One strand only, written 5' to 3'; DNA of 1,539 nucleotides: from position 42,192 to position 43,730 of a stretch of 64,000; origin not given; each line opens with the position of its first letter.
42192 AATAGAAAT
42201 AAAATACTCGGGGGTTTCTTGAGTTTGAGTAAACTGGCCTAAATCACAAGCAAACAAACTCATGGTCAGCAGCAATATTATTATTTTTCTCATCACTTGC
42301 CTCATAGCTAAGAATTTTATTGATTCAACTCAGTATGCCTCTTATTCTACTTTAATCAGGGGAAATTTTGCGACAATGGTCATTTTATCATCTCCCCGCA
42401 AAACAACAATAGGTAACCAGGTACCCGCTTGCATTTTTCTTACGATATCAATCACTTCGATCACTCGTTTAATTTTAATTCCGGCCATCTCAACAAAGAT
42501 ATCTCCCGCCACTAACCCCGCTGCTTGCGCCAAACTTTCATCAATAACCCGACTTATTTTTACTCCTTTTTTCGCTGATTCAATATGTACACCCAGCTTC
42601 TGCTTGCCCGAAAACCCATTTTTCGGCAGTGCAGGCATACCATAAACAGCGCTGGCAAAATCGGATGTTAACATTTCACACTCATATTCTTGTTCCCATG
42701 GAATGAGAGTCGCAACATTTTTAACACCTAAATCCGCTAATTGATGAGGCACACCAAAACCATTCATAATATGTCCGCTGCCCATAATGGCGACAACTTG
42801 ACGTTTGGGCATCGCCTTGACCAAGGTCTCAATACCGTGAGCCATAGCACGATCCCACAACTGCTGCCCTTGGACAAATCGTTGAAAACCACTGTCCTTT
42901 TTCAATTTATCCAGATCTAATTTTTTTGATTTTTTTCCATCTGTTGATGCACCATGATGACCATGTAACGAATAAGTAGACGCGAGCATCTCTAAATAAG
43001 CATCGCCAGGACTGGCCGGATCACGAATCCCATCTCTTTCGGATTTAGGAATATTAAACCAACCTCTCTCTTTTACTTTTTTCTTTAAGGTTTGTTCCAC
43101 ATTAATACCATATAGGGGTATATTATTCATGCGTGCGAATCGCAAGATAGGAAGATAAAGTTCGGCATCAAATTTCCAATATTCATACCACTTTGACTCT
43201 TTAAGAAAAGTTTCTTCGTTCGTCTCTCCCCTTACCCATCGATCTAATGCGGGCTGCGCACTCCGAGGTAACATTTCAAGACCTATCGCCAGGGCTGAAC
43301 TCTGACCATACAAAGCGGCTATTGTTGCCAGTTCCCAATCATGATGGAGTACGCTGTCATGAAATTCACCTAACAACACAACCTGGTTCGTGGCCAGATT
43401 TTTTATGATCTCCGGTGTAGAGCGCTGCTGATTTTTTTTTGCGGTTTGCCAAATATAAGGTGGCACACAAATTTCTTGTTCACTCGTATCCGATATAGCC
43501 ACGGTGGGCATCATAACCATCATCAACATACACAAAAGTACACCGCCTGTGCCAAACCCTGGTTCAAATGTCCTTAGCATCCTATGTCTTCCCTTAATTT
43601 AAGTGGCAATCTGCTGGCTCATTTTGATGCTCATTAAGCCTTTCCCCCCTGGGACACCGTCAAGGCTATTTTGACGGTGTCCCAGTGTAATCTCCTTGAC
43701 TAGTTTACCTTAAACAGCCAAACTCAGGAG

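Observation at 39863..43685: Five-gene envelope operon preceded by a perfect 15-bp hairpin: Tiki/ChaN-like PDZ protein, lipoprotein, Sel1 lipoprotein, two-TM protein and lipase-like lipoprotein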

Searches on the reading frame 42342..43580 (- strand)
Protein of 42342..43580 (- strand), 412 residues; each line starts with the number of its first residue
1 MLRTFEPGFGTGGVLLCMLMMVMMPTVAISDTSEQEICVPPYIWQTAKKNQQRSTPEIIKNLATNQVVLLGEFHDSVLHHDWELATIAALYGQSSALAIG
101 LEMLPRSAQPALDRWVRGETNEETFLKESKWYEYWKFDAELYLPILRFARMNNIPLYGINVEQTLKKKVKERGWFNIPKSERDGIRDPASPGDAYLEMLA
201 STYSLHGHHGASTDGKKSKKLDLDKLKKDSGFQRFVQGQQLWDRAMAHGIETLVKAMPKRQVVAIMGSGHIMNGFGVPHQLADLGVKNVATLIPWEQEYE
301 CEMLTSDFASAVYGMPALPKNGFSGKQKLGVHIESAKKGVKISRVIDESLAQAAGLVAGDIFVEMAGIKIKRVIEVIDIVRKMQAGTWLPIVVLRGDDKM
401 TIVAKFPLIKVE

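Call 4: search_protein_families(library=pfam, proteins=[window:42342-43580:-], max_evalue=0.1)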
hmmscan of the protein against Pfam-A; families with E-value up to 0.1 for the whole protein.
window:42342-43580:- (412 aa): 4 families
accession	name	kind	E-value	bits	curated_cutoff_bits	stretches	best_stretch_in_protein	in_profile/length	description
PF04187.18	Cofac_haem_bdg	-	1.5e-56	192.2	27.7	1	59-281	2-213/213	Haem-binding uptake, Tiki superfamily, ChaN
PF13180.12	PDZ_2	-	6.9e-06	26.7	27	1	329-402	3-76/80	PDZ domain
PF17820.7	PDZ_6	-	1e-05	25.6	27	1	342-381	2-41/54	PDZ domain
PF00595.29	PDZ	-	0.0018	19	23.2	1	325-373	8-60/81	PDZ domain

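Call 5: search_protein_families(library=ncbifam, proteins=[window:42342-43580:-], max_evalue=0.1)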
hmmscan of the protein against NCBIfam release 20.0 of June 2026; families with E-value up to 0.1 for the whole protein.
window:42342-43580:- (412 aa): 15 families
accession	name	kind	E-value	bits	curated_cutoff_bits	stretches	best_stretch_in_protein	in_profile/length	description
NF040960.1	MamE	equivalog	1.1e-08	34.1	800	1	328-400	456-529/659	magnetosome formation protease MamE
NF041521.1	HhoA_HhoB_HtrA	equivalog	2.1e-08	33.9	450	1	326-403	252-328/335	HhoA/HhoB/HtrA family serine endopeptidase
TIGR02037.1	degP_htrA_DO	subfamily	9e-08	31.5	416.2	1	336-404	257-325/434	Do family serine endopeptidase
NF008147.1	PRK10898.1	equivalog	1.2e-06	27.9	408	1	337-402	278-343/352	outer membrane-stress sensor serine endopeptidase DegS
NF047968.1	SerProtHtrA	equivalog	3e-06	26.9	470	1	327-406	279-357/357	serine protease HtrA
NF041199.1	trx7_PDZ_seleno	equivalog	0.0001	21.3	300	1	327-402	193-268/390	Trx7/PDZ domain-containing (seleno)protein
NF041616.1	T2SS_C_SYNERG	exception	0.00015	21.2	200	1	336-400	225-289/296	type II secretion system protein GspC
TIGR02038.1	protease_degS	equivalog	0.00064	19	422.95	1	337-402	277-342/351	outer membrane-stress sensor serine endopeptidase DegS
NF008189.1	PRK10942.1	equivalog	0.00078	18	720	1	335-402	310-377/477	serine endoprotease DegP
NF050055.1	SerProtHtrAMycob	equivalog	0.0011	17.9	800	1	322-403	410-495/502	serine protease HtrA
NF007526.1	PRK10139.1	equivalog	0.0015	17.3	756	1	332-402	385-453/456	serine endoprotease DegQ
NF040965.1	MamP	equivalog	0.0043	16.7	300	1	351-401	147-197/290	magnetosome magnetite formation protein MamP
TIGR02860.1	spore_IV_B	equivalog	0.0061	15.6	305.25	1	349-401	124-175/402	SpoIVB peptidase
NF008046.0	PRK10779.1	equivalog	0.028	13.5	477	1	328-397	212-280/450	sigma E protease regulator RseP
TIGR00054.1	TIGR00054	equivalog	0.045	12.6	147.55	1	336-397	200-260/421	RIP metalloprotease RseP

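Call 7: find_homologous_proteins(query=window:42342-43580:-)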
Query window:42342-43580:- (412 aa): 2132 proteins with E <= 0.001 among 8000 candidates; the best 120 are listed.
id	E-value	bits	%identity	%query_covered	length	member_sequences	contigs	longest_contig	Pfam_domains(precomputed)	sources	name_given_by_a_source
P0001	2.0e-199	681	75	96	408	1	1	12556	PF04187.19,PF17820.8,PF00595.30,PF13180.13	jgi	-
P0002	4.0e-199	680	74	96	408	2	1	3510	PF04187.19,PF17820.8,PF13180.13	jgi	-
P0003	2.3e-165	569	96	65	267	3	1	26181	PF04187.19,PF17820.8,PF13180.13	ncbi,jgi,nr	ncbi:MAG: PDZ domain-containing protein, partial [Gammaproteobacteria bacterium]|nr:PDZ domain-conta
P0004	7.3e-127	442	53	92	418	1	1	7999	PF04187.19,PF17820.8,PF00595.30,PF13180.13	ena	-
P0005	2.8e-126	440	52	95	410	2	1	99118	PF04187.19,PF13180.13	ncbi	-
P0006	4.4e-125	436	52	90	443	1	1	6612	PF04187.19,PF17820.8,PF13180.13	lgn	-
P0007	6.6e-125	435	53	92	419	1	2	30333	PF04187.19,PF17820.8,PF13180.13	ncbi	-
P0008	1.2e-124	434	52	91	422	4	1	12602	PF04187.19,PF17820.8,PF13180.13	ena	-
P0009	3.3e-123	430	51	91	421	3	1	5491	PF04187.19,PF17820.8,PF13180.13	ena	-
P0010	4.2e-120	419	49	91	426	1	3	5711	PF04187.19,PF17820.8,PF13180.13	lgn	-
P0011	1.6e-119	418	50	91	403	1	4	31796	PF04187.19,PF13180.13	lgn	-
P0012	2.5e-118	414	48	94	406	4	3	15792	PF04187.19,PF17820.8,PF00595.30,PF13180.13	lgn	-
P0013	8.4e-118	412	49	92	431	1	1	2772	PF04187.19,PF13180.13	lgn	-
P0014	1.3e-117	411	51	87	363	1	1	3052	PF04187.19,PF00595.30,PF13180.13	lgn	-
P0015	3.2e-116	407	48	93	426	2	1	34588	PF04187.19,PF17820.8,PF00595.30,PF13180.13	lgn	-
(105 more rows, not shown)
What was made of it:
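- JGI names family members 'iron-regulated protein' (call 7).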

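Call 8: find_encoding_contigs(protein=window:42342-43580:-, flank=10000, max_places=6)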
Protein window:42342-43580:- (412 aa): 5 contigs read that carry it; 2 places shown.
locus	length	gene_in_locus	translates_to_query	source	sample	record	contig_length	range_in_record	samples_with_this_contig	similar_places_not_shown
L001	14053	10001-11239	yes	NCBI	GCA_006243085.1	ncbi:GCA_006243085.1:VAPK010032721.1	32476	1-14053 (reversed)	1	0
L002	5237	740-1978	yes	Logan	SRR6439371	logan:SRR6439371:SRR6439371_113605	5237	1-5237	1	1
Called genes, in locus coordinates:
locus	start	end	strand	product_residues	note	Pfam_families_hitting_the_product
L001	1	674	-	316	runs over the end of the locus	PF00890:FAD_binding_2 (faint), PF07992:Pyr_redox_2, PF13738:Pyr_redox_3, PF00070:Pyr_redox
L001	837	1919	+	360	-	PF05222:AlaDh_PNT_N, PF01262:AlaDh_PNT_C, PF02826:2-Hacid_dh_C (faint), PF03446:NAD_binding_2 (weak)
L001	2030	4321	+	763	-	PF13491:FtsK_4TM, PF17854:FtsK_alpha, PF01580:FtsK_SpoIIIE, PF09397:FtsK_gamma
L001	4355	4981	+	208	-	PF09865:DUF2092 (faint), PF03548:LolA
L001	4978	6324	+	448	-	PF05496:RuvB_N, PF00004:AAA, PF07728:AAA_5 (weak), PF13401:AAA_22 (faint), PF16193:AAA_assoc_2, PF12002:MgsA_C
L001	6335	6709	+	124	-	PF02537:CRCB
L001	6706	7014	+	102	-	PF02641:DUF190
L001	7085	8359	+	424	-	PF02403:Seryl_tRNA_N, PF00587:tRNA-synt_2b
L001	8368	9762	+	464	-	PF13241:NAD_binding_7, PF14824:Sirohm_synth_M, PF10414:CysG_dimeriser, PF00590:TP_methylase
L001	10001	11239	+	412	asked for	PF04187:Cofac_haem_bdg, PF13180:PDZ_2 (weak), PF17820:PDZ_6 (weak)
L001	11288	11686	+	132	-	-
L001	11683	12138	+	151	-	PF08238:Sel1 (weak)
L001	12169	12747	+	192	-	-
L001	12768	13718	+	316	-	PF00561:Abhydrolase_1, PF12146:Hydrolase_4, PF12697:Abhydrolase_6 (weak)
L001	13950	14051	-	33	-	?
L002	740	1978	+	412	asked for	PF04187:Cofac_haem_bdg, PF13180:PDZ_2 (weak), PF17820:PDZ_6 (weak)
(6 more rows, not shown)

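Call 10: find_related_loci(query=A1, collection=genome_contigs, flank=7000)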
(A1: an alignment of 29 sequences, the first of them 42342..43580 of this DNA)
Query A1 (412 aa) in genome_contigs; peptide patterns used: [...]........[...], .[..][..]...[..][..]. (x = any residue, [..] = any of these).
599 stretches matched a pattern (row limit reached: there are more); 445 encode a relative of the query (tblastn E <= 1e-3); the best 80 are kept; 80 distinct loci.
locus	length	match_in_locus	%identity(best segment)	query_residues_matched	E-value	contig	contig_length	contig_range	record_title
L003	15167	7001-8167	43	15-406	9e-110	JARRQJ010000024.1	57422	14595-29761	MAG: Gammaproteobacteria bacterium isolate Spart_199_MAG scaffold_317, whole genome shotgun sequence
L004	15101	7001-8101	45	38-408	3e-109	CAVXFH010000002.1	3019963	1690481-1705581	MAG: uncultured Gammaproteobacteria bacterium isolate MFD02416.bin.1.36 genome assembly, contig: contig_444, whole genom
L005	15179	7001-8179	42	13-407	2e-104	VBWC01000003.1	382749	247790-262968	MAG: Gammaproteobacteria bacterium isolate X1_MaxBin.010 scaffold_56, whole genome shotgun sequence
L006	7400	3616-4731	44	36-407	1e-101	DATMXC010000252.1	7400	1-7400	MAG TPA_asm: Gammaproteobacteria bacterium isolate SMAG_U13110 k141_189994, whole genome shotgun sequence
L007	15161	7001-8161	42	13-410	3e-100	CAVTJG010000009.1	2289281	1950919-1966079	MAG: uncultured beta proteobacterium isolate MFD05684.bin.1.75 genome assembly, contig: contig_21198, whole genome shotg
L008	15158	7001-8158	42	15-407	3e-99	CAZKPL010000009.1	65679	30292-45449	MAG TPA_asm: uncultured Nitrosomonas sp. isolate SRP263991_co5_92 genome assembly, contig: NODE_971_length_65679_cov_10.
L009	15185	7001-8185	41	13-410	1e-98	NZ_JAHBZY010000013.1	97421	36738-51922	MAG: Nitrosomonas sp. isolate ACE_PRO53 PRO53_13, whole genome shotgun sequence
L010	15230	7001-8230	40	9-412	2e-98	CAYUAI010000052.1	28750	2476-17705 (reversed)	MAG TPA_asm: uncultured Chromatiales bacterium isolate SRP128015_co1_174 genome assembly, contig: NODE_1887_length_28750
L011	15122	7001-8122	41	33-410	1e-97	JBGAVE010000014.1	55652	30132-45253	MAG: Nitrosomonas sp. isolate MAG_MBR_AS.79 MBRAS-79_NODE_14_length_55652_cov_7.204822, whole genome shotgun sequence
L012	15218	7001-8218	40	14-409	4e-97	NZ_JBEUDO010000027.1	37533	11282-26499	Nitrosomonas sp. ANs5 27, whole genome shotgun sequence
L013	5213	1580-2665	43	38-407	4e-97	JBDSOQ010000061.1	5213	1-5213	MAG: Nitrosospira sp. isolate cluster1_bin.443 k127_975379, whole genome shotgun sequence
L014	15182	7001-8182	41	14-410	1e-96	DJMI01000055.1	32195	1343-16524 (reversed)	MAG TPA_asm: Nitrosomonas sp. UBA6494 UBA6494_contig_55991, whole genome shotgun sequence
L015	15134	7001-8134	42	26-409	1e-96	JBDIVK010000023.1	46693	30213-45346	MAG: Nitrosomonas sp. isolate Bin_1 NODE_379_length_46693_cov_230.081905, whole genome shotgun sequence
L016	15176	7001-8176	39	14-410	2e-96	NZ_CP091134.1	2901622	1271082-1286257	MAG: Nitrosomonas sp. isolate MAG_20 chromosome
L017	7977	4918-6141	40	2-409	3e-96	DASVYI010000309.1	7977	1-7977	MAG TPA_asm: Nitrosospira sp. isolate SMAG_U2598 k141_745090, whole genome shotgun sequence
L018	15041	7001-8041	43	54-407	8e-96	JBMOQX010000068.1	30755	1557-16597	MAG: Pseudomonadota bacterium isolate Betzabe_MAG165 MAG165_68, whole genome shotgun sequence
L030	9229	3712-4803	44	38-407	2e-94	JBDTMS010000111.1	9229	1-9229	MAG: Betaproteobacteria bacterium isolate cluster3_bin.131 NODE_35359_length_9229_cov_6.994005, whole genome shotgun seq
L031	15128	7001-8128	41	25-407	2e-94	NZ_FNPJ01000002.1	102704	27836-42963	Nitrosomonas sp. Nm33, whole genome shotgun sequence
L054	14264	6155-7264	41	30-409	8e-93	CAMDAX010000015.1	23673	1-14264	MAG: Nitrosovibrio sp. Nv4 isolate MsH-01oct19-150 genome assembly, contig: MsH-01oct19-C3915, whole genome shotgun sequ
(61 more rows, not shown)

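Call 12: find_encoding_contigs(protein=P0001, flank=8000, max_places=2)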
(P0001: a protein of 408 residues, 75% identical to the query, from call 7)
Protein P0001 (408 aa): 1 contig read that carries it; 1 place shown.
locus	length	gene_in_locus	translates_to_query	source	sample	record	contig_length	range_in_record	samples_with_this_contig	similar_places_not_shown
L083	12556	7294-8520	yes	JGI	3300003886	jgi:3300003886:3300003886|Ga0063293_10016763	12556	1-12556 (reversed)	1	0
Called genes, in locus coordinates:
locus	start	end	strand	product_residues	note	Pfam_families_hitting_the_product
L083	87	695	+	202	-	PF02393:US22 (faint), PF08450:SGL (faint), PF25021:TEN_NHL (faint), PF01436:NHL (weak), PF23500:DUF7133 (faint), PF24684:Vgb_lyase (faint), PF01436:NHL (weak)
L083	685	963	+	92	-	PF13192:Thioredoxin_3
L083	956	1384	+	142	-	PF00376:MerR, PF13411:MerR_1, PF09278:MerR-DNA-bind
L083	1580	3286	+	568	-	PF20703:nSTAND1 (weak), PF13191:AAA_16, PF13401:AAA_22, PF21327:GspA_C39-like, PF01471:PG_binding_1 (weak)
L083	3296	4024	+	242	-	PF16537:T2SSB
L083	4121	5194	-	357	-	PF14397:ATPgrasp_ST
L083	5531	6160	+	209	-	PF14522:Cytochrome_C7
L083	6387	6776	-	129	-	PF00216:Bac_DNA_binding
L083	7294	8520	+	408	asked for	PF04187:Cofac_haem_bdg, PF00595:PDZ (faint), PF13180:PDZ_2, PF17820:PDZ_6 (weak)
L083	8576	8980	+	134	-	-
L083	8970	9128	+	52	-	-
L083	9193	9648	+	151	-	PF08238:Sel1 (faint)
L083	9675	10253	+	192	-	-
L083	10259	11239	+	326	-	PF00561:Abhydrolase_1, PF12146:Hydrolase_4, PF12697:Abhydrolase_6 (weak)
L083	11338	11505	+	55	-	-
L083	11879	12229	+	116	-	-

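Call 13: find_encoding_contigs(protein=P0005, flank=8000, max_places=2)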
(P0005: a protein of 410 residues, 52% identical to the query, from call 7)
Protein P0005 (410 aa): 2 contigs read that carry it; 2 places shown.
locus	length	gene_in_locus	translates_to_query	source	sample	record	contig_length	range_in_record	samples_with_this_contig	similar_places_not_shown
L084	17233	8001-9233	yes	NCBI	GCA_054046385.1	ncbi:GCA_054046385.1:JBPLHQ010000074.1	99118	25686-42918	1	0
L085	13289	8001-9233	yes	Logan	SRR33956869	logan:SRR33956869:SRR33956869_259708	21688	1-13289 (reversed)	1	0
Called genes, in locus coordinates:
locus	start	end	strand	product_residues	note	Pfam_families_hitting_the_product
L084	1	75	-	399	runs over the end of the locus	PF12704:MacB_PCD, PF02687:FtsX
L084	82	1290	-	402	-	PF12704:MacB_PCD, PF02687:FtsX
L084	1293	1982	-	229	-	PF02463:SMC_N (weak), PF00005:ABC_tran, PF13304:AAA_21 (faint)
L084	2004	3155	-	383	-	PF25917:BSH_RND (weak), PF25973:BSH_CzcB, PF25954:Beta-barrel_RND_2 (weak), PF25989:YknX_C (weak)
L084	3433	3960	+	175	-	PF13505:OMP_b-brl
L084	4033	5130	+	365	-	PF12796:Ank_2 (faint)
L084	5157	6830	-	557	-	PF00005:ABC_tran, PF02463:SMC_N (faint), PF13304:AAA_21 (faint), PF13555:AAA_29 (faint), PF12848:ABC_tran_Xtn, PF00005:ABC_tran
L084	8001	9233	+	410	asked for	PF04187:Cofac_haem_bdg, PF13180:PDZ_2 (weak)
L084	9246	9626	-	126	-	PF07238:PilZ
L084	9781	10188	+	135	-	-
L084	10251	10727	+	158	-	PF08238:Sel1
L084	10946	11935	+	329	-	-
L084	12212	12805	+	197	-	-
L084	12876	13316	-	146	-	PF03748:FliL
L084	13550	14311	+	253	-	-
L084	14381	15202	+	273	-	PF02129:Peptidase_S15 (weak), PF20434:BD-FAE (faint), PF00561:Abhydrolase_1, PF12146:Hydrolase_4, PF12697:Abhydrolase_6 (weak), PF00326:Peptidase_S9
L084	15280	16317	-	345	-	PF08496:Peptidase_S49_N, PF01343:Peptidase_S49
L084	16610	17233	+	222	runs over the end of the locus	PF00814:TsaD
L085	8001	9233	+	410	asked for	PF04187:Cofac_haem_bdg, PF13180:PDZ_2 (weak)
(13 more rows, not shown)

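Call 14: find_encoding_contigs(protein=P0007, flank=8000, max_places=2)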
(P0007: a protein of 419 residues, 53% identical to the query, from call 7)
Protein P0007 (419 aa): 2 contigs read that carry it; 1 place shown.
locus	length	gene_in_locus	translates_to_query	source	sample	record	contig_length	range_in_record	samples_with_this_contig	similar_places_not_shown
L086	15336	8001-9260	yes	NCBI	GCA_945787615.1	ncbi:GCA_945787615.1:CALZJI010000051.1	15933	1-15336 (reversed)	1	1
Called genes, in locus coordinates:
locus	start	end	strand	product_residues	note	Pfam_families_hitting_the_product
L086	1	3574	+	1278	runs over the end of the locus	PF00270:DEAD (weak), PF00271:Helicase_C, PF04408:WHD_HA2 (weak), PF21010:HA2_C, PF07717:OB_NTP_bind, PF11898:DUF3418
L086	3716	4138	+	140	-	PF13442:Cytochrome_CBB3, PF00034:Cytochrom_C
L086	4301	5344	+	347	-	PF03734:YkuD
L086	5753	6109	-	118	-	PF11839:Alanine_zipper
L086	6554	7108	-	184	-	PF03734:YkuD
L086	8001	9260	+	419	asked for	PF04187:Cofac_haem_bdg, PF13180:PDZ_2, PF17820:PDZ_6 (weak)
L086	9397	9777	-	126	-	PF07238:PilZ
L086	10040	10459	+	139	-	PF13115:YtkA (faint)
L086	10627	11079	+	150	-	PF08238:Sel1 (weak)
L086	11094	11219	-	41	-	-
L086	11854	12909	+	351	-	-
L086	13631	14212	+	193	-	-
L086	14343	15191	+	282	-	PF00561:Abhydrolase_1, PF12146:Hydrolase_4, PF12697:Abhydrolase_6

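Call 15: find_encoding_contigs(protein=P0011, flank=8000, max_places=2)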
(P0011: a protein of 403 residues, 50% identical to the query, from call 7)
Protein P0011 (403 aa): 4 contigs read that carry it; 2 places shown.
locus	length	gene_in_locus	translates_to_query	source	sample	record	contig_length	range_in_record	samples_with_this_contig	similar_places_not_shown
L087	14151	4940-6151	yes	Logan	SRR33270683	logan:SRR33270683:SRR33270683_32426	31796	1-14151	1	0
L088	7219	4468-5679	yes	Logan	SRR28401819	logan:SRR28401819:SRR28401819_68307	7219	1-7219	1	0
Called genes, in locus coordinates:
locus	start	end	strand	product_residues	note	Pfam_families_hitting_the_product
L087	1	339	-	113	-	?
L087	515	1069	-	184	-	PF03734:YkuD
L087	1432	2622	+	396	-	PF00266:Aminotran_5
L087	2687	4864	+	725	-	PF01433:Peptidase_M1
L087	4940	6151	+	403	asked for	PF04187:Cofac_haem_bdg, PF13180:PDZ_2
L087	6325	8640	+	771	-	PF09371:Tex_N, PF22706:Tex_central_region, PF14639:YqgF (weak), PF16921:Tex_YqgF, PF14635:HHH_7, PF12836:HHH_3, PF17674:HHH_9, PF00575:S1, +1 more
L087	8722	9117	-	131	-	-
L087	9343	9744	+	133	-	-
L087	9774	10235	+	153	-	PF08238:Sel1 (weak)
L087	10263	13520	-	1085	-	PF00723:Glyco_hydro_15, PF19292:KPBB_C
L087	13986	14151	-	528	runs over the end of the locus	-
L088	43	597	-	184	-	PF03734:YkuD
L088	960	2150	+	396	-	PF00266:Aminotran_5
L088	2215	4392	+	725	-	PF01433:Peptidase_M1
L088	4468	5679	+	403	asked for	PF04187:Cofac_haem_bdg, PF13180:PDZ_2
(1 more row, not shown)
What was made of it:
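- In L087 ChaN-PDZ sits beside the M1-like gene, and the 136-aa/Sel1 pair lies 3 kb away beyond tex (call 15).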

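Call 20: search_protein_families(library=pfam, proteins=[L054:7270-9315:+, L031:2812-6798:+, L018:9429-9803:-, L030:5737-6171:+, L084:10946-11935:+, L086:11854-12909:+, L086:10040-10459:+, L084:13550-14311:+], max_evalue=0.01)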
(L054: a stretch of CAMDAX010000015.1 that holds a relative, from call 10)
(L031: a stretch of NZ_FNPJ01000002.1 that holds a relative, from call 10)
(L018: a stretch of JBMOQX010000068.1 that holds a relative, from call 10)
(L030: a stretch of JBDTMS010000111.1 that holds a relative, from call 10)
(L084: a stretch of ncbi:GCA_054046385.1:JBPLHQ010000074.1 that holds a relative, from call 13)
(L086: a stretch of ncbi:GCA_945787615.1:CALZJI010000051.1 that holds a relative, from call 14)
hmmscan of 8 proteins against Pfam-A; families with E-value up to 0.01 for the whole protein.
L054:7270-9315:+ (681 aa): 1 family
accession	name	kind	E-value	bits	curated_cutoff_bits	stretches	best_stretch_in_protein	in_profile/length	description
PF01433.26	Peptidase_M1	-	6.8e-13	49.2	27.7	1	301-441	72-218/218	Peptidase family M1 domain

L031:2812-6798:+ (1328 aa): 5 families
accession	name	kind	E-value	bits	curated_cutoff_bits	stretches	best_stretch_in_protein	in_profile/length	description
PF13507.12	GATase_5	-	2.4e-108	361.6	27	1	1074-1327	1-260/260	CobB/CobQ-like glutamine amidotransferase domain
PF22689.1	FGAR-AT_PurM_N-like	-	2.8e-82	274.6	27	1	651-815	1-160/160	FGAR-AT PurM_N-like domain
PF02769.27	AIRS_C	-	1.1e-46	159.2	23.1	2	435-592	5-154/156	AIR synthase related protein, C-terminal domain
PF18076.6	FGAR-AT_N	-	1.5e-38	131.8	26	1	35-150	1-115/115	Formylglycinamide ribonucleotide amidotransferase N-terminal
PF18072.6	FGAR-AT_linker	-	7.2e-23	81.3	26.6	1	171-220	1-50/50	Formylglycinamide ribonucleotide amidotransferase linker domain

L018:9429-9803:- (124 aa): 0 families

L030:5737-6171:+ (144 aa): 0 families

L084:10946-11935:+ (329 aa): 0 families

L086:11854-12909:+ (351 aa): 0 families

L086:10040-10459:+ (139 aa): 1 family
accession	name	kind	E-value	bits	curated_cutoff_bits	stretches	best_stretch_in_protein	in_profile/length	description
PF13115.11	YtkA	-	1.3e-05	26.1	25.9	1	34-115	9-83/85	YtkA-like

L084:13550-14311:+ (253 aa): 5 families
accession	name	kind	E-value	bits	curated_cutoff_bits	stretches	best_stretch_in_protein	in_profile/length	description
PF00805.28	Pentapeptide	-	6.7e-50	166.6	20.2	7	47-85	2-40/40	Pentapeptide repeats (8 copies)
PF13599.13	Pentapeptide_4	-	7.1e-28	96.9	38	4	58-132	3-77/78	Pentapeptide repeat region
PF13576.12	Pentapeptide_3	-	7.7e-19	68.1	27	2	50-86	8-47/48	Pentapeptide repeats (9 copies)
PF25296.1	Decapeptide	-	0.00047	20.4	45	0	173-219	7-53/74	Decapeptide repeat region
PF23894.2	LD_SV2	-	0.0042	17.9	29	0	200-241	34-75/92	SV2A/B/C luminal domain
